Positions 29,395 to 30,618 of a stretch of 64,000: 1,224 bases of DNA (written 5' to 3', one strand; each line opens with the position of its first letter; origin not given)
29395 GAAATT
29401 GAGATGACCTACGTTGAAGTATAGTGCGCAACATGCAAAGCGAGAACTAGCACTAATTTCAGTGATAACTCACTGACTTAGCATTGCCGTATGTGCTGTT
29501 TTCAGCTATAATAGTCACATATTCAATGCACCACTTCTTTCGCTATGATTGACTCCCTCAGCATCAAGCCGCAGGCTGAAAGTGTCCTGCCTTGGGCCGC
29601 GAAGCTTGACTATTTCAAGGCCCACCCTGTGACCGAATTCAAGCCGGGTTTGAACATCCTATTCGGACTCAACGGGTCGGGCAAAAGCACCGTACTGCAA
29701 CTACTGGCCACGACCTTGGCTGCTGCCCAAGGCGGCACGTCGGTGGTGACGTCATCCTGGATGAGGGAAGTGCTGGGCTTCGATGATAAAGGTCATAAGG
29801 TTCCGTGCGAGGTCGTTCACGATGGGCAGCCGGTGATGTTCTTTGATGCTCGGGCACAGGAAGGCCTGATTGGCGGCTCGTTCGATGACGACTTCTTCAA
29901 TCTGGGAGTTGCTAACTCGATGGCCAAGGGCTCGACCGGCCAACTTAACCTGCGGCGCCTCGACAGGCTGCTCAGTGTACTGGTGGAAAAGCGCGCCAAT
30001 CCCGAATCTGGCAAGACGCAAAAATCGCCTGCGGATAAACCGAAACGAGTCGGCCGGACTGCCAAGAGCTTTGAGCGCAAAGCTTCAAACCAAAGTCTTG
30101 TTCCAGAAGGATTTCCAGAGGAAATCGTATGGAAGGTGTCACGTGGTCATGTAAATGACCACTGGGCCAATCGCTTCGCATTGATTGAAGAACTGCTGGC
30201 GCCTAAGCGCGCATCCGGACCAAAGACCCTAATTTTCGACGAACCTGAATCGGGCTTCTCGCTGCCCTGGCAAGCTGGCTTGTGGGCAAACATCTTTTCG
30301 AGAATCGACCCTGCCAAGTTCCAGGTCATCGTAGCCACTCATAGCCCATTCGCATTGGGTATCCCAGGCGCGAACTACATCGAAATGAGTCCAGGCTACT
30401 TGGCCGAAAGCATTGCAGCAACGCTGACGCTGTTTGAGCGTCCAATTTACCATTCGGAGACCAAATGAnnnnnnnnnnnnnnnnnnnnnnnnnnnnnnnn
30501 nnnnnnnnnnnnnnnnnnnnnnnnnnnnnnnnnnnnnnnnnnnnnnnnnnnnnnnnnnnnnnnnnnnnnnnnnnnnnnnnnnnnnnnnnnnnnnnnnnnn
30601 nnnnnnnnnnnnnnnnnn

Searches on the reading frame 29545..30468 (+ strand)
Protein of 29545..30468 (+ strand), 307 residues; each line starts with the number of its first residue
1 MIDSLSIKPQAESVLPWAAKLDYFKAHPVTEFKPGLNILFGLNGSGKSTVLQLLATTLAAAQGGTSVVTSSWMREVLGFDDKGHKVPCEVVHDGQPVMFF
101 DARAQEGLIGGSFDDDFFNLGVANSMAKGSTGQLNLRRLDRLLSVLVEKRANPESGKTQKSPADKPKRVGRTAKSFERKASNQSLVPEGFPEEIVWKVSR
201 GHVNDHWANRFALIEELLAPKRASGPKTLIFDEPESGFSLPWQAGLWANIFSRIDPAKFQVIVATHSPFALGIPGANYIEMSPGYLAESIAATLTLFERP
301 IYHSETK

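Call 78: search_protein_families(library=pfam, proteins=[window:29545-30468:+], max_evalue=0.001)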
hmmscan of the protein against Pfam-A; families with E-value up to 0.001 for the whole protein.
window:29545-30468:+ (307 aa): 5 families
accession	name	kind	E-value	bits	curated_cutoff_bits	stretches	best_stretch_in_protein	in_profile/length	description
PF13304.12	AAA_21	-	3.9e-12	47.3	27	2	224-271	257-303/304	AAA domain, putative AbiEii toxin, Type IV TA system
PF13175.12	AAA_15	-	6.1e-06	26.5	32.1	0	31-55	20-44/374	AAA ATPase domain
PF13476.12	AAA_23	-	2.7e-05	25.4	27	1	31-58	16-43/201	AAA domain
PF00005.33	ABC_tran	-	0.0003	21.8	25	0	38-65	15-42/137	ABC transporter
PF02463.25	SMC_N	-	0.00067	19.6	40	0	25-58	15-48/220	RecF/RecN/SMC N terminal domain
